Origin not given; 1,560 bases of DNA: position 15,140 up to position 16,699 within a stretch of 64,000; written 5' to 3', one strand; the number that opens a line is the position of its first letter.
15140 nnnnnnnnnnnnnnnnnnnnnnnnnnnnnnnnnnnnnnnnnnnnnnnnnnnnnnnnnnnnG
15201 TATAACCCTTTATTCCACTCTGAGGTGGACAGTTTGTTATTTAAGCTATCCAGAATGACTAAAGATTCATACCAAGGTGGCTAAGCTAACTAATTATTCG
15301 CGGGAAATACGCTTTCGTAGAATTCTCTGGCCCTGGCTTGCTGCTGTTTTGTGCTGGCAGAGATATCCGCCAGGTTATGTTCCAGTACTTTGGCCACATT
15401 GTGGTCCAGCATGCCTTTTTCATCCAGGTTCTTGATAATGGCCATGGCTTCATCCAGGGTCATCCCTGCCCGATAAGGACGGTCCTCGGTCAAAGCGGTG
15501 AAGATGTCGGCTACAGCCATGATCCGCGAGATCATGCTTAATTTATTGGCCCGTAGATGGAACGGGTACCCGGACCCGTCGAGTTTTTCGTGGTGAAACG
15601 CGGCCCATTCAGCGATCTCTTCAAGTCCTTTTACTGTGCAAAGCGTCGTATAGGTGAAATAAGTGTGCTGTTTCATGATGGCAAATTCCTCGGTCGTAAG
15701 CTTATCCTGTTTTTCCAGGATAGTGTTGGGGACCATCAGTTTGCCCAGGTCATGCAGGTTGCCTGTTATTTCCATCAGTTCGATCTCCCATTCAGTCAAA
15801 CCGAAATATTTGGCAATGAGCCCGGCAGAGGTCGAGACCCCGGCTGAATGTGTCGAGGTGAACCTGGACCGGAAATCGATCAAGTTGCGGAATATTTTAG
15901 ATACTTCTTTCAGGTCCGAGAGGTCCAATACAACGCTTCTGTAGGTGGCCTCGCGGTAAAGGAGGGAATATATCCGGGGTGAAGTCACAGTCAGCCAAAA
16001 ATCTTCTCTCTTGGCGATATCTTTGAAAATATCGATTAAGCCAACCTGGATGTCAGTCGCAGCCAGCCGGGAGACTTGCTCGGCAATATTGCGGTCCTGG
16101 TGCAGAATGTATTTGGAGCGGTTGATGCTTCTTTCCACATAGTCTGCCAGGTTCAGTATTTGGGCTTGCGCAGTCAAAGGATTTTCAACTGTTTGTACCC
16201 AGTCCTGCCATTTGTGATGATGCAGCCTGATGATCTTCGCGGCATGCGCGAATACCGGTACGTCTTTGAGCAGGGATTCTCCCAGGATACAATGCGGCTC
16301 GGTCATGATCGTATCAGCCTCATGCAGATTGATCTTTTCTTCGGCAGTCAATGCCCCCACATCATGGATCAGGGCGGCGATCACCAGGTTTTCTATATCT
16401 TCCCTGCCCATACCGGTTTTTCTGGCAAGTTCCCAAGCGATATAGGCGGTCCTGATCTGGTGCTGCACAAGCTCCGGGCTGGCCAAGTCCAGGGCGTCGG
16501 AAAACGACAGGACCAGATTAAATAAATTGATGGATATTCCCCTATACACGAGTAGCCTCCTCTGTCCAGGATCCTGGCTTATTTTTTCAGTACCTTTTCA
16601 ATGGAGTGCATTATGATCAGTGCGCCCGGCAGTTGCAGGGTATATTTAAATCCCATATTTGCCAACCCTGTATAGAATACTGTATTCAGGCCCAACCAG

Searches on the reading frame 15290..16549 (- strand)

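Call 71: search_protein_families(library=pfam, proteins=[window:15290-16549:-], max_evalue=0.01)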
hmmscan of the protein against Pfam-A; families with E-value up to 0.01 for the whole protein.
window:15290-16549:- (419 aa): 4 families
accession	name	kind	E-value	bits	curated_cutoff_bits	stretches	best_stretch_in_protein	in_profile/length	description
PF13487.12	HD_5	-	2.5e-44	151.5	27.2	2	219-383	2-168/170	HD domain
PF01966.28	HD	-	6.5e-30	104.2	22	2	232-352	2-115/116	HD domain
PF08668.18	HDOD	-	2.1e-10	40.8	22.9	1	23-69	91-135/196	HDOD domain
PF05153.21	MIOX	-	0.0019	18.3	25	0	241-289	66-109/249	Myo-inositol oxygenase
